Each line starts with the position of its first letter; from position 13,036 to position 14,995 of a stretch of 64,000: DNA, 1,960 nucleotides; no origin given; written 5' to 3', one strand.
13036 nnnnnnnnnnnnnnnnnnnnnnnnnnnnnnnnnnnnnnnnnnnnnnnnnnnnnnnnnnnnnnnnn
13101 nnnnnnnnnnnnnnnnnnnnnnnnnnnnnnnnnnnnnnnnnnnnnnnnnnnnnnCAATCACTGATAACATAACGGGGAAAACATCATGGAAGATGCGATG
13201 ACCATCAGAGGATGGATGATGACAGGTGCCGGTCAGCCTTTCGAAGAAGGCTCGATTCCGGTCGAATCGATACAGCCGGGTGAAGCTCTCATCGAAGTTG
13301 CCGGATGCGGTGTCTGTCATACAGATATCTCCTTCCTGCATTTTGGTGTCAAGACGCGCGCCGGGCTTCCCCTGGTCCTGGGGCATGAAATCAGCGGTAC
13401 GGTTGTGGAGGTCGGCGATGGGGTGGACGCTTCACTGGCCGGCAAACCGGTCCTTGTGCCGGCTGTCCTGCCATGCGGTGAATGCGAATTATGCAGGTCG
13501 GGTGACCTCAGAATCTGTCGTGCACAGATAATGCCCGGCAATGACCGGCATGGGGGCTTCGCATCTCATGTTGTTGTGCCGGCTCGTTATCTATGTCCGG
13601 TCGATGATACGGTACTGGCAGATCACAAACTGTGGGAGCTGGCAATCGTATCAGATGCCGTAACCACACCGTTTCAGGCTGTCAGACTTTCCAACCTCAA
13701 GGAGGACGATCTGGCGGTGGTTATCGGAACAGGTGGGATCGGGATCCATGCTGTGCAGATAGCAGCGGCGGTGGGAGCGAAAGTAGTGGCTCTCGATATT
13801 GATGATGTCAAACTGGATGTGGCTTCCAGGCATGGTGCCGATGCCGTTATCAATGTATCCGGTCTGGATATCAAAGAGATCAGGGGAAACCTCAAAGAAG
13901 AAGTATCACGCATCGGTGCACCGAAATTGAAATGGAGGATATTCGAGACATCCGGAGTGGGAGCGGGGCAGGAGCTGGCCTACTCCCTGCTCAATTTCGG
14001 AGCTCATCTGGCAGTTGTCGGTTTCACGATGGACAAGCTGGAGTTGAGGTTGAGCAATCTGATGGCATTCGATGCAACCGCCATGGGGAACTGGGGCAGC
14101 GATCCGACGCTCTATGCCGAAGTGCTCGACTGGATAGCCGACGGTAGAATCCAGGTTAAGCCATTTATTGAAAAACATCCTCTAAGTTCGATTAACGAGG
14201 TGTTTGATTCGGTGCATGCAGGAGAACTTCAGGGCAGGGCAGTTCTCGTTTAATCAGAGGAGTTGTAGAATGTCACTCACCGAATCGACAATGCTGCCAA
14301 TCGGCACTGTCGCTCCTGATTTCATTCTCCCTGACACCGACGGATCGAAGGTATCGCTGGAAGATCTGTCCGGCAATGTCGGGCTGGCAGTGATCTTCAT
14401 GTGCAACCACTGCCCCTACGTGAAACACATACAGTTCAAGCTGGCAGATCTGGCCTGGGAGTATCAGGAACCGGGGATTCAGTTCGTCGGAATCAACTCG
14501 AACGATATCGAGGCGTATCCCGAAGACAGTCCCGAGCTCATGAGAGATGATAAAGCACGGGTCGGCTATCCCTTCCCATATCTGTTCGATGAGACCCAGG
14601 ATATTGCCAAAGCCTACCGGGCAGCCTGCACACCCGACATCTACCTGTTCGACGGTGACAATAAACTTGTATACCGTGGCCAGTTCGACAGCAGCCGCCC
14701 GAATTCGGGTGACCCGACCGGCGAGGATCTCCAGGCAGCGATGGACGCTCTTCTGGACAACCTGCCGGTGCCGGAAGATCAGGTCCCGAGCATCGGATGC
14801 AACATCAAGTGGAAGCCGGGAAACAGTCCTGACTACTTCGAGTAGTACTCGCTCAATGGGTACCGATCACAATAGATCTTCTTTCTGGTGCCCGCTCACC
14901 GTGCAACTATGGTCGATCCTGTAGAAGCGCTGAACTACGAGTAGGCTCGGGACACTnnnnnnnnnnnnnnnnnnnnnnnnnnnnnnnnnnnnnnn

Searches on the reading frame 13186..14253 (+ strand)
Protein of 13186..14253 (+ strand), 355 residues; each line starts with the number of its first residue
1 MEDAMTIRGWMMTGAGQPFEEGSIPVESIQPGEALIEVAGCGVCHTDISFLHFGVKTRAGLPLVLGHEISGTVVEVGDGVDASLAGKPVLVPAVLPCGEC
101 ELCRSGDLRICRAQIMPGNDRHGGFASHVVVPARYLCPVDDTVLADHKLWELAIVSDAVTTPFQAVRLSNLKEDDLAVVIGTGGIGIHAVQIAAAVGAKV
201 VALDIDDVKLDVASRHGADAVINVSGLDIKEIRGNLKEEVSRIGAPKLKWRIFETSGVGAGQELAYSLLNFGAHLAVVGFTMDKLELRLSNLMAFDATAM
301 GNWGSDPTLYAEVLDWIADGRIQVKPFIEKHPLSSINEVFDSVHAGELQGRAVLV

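Call 4: search_protein_families(library=pfam, proteins=[window:13186-14253:+])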
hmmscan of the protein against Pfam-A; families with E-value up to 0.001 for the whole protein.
window:13186-14253:+ (355 aa): 3 families
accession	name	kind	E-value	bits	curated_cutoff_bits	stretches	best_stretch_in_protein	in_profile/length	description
PF08240.17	ADH_N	-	7.5e-26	90.8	23.5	1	30-141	1-104/104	Alcohol dehydrogenase GroES-like domain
PF00107.32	ADH_zinc_N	-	2.4e-20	73.3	31.8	1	184-318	1-128/129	Zinc-binding dehydrogenase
PF01262.27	AlaDh_PNT_C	-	0.00017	21.5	23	1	177-227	31-81/214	Alanine dehydrogenase/PNT, C-terminal domain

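Call 23: search_protein_families(library=ncbifam, proteins=[window:13186-14253:+], max_evalue=1e-10)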
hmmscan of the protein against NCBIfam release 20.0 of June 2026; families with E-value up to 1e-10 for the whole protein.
window:13186-14253:+ (355 aa): 19 families
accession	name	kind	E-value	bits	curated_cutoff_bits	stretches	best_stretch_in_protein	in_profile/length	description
TIGR03201.1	dearomat_had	equivalog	6.5e-135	449.7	338.65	1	10-354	2-347/349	6-hydroxycyclohex-1-ene-1-carbonyl-CoA dehydrogenase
NF041097.1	keto_inos_dh_IolM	equivalog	1.4e-42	145.8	450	1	28-342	49-376/389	scyllo-inosose 3-dehydrogenase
NF006940.0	PRK09422.1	equivalog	1.6e-42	145.7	344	1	27-354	20-333/338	alcohol dehydrogenase AdhP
NF047908.1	AldhRedAhr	equivalog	3.8e-40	137.8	470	1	6-354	3-333/335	NADPH-dependent aldehyde reductase Ahr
NF010344.0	PRK13771.1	subfamily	3.9e-40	137.8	349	1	24-354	18-331/334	putative alcohol dehydrogenase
TIGR00692.1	tdh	equivalog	3.6e-36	124.9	458.35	1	23-354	15-338/340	L-threonine 3-dehydrogenase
NF003808.0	PRK05396.1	equivalog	2.7e-34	118.6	380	1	24-347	18-332/341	L-threonine 3-dehydrogenase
NF007489.0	PRK10083.1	equivalog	1.9e-31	109.3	376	1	29-329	22-308/339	Zn-dependent oxidoreductase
NF041172.1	AcrlCoa_red_Thmprot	equivalog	6.1e-31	107.6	500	1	23-351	17-329/334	acryloyl-CoA reductase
NF007642.0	PRK10309.1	equivalog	3.6e-30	105.4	550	1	31-329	25-318/347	galactitol-1-phosphate 5-dehydrogenase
TIGR03451.1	mycoS_dep_FDH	equivalog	4.1e-28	98.2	512.9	2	7-111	2-104/358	S-(hydroxymethyl)mycothiol dehydrogenase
TIGR03989.1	Rxyl_3153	subfamily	5e-28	98.4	440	2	8-117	3-113/370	NDMA-dependent alcohol dehydrogenase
TIGR02818.1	adh_III_F_hyde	equivalog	1.9e-27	96.3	543.95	1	13-113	8-107/368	S-(hydroxymethyl)glutathione dehydrogenase/class III alcohol dehydrogenase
TIGR03366.1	HpnZ_proposed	hypoth_equivalog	1.7e-22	80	328.1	1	29-228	3-211/315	putative phosphonate catabolism associated alcohol dehydrogenase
NF007375.0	PRK09880.1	equivalog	6.2e-20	71.2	469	1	33-336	29-323/344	L-idonate 5-dehydrogenase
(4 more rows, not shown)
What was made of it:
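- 13186..14253 (+): Had, 6-hydroxycyclohex-1-ene-1-carbonyl-CoA dehydrogenase (benzoyl-CoA lower pathway). TIGR03201 scores 449.7 bits against a cut-off of 338.65 (call 23).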

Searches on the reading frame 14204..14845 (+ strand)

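Call 22: search_protein_families(library=pfam, proteins=[window:14204-14845:+], max_evalue=0.00001)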
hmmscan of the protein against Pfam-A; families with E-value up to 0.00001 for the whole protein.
window:14204-14845:+ (213 aa): 2 families
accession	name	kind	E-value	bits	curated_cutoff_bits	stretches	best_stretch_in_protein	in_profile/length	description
PF00578.27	AhpC-TSA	-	4.1e-20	72.4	26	1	33-157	1-123/124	AhpC/TSA family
PF08534.16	Redoxin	-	1.1e-16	61.4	26.6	1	34-164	3-137/148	Redoxin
